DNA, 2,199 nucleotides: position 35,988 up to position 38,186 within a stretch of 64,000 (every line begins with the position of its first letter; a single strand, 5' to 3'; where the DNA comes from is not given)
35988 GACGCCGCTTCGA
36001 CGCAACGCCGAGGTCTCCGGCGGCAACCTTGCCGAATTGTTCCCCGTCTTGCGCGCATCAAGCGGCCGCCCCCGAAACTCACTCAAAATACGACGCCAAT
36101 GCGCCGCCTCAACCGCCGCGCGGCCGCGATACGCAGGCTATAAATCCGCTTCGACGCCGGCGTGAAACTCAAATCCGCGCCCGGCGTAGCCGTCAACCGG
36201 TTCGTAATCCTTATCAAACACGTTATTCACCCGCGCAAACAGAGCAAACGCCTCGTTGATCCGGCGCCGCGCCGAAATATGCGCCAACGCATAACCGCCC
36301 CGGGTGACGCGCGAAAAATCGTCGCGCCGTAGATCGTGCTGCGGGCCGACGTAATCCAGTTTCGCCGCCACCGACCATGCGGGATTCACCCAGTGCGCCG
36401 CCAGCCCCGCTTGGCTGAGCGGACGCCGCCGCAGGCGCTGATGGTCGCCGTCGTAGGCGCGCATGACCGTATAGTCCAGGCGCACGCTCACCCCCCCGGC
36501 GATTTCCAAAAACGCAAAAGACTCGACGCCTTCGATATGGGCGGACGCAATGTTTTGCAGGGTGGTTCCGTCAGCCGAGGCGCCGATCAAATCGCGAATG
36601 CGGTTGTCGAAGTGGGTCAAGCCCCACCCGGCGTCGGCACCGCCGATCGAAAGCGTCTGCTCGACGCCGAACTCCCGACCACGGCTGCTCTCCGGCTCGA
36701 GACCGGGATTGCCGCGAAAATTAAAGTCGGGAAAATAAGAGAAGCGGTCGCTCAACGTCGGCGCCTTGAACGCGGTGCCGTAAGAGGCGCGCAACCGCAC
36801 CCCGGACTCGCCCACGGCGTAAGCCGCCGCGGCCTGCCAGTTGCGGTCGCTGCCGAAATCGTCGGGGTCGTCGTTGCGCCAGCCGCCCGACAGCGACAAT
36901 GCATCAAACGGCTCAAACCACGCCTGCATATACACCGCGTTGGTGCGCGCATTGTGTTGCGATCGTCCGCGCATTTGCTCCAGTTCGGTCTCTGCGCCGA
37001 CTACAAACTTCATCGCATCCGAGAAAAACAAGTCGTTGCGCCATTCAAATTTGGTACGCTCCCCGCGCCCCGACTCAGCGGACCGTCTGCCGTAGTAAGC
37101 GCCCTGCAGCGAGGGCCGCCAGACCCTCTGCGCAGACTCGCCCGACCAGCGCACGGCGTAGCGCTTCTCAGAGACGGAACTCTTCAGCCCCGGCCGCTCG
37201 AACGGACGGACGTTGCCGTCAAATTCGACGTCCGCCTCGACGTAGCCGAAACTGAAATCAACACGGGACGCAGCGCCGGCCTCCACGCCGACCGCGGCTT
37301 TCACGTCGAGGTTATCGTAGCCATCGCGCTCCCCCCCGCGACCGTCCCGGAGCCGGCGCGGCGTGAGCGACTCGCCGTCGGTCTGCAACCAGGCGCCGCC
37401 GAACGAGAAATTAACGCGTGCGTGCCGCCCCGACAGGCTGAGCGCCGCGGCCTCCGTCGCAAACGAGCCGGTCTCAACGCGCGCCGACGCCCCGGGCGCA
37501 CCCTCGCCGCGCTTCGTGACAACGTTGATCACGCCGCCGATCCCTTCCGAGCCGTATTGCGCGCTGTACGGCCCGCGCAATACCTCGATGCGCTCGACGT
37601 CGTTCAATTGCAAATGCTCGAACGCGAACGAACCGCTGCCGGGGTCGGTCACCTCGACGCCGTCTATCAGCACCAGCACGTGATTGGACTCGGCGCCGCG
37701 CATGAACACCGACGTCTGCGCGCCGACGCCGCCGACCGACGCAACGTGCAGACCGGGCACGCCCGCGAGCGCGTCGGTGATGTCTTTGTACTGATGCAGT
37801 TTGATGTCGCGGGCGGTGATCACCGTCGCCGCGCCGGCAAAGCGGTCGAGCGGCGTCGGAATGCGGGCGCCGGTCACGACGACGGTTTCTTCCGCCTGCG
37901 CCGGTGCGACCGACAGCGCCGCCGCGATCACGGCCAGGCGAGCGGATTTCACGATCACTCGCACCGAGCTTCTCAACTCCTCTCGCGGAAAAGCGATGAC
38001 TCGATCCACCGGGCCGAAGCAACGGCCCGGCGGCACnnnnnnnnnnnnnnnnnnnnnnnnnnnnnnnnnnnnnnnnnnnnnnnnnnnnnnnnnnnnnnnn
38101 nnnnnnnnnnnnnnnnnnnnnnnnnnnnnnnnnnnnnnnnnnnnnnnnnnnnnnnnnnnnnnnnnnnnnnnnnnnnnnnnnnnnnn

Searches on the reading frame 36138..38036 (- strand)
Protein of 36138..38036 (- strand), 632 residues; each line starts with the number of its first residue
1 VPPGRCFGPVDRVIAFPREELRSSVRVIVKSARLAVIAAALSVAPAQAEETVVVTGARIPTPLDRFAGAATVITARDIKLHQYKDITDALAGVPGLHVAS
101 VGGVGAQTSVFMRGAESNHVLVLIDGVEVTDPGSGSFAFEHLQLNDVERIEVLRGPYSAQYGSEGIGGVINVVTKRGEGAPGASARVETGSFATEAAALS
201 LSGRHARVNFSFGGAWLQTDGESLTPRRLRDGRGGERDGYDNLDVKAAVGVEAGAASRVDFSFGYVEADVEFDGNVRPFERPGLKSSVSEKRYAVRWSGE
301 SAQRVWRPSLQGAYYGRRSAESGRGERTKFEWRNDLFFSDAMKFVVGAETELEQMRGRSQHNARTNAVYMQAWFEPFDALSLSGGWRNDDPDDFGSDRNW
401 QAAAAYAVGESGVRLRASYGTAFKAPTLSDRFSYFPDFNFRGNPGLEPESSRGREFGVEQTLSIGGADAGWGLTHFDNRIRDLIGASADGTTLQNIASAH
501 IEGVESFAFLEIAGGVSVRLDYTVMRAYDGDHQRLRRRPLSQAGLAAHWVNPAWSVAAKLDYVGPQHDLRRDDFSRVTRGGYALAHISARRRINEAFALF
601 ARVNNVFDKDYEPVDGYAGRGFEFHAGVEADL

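Call 73: search_protein_families(library=pfam, proteins=[window:36138-38036:-], max_evalue=0.00001)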
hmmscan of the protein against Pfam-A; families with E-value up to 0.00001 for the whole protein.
window:36138-38036:- (632 aa): 2 families
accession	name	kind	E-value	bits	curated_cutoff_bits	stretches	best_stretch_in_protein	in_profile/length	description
PF00593.30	TonB_dep_Rec_b-barrel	-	5.8e-34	119.1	27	1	209-606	27-436/436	TonB dependent receptor-like, beta-barrel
PF07715.20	Plug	-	1.1e-29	103.5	23.9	1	66-169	5-107/107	TonB-dependent Receptor Plug Domain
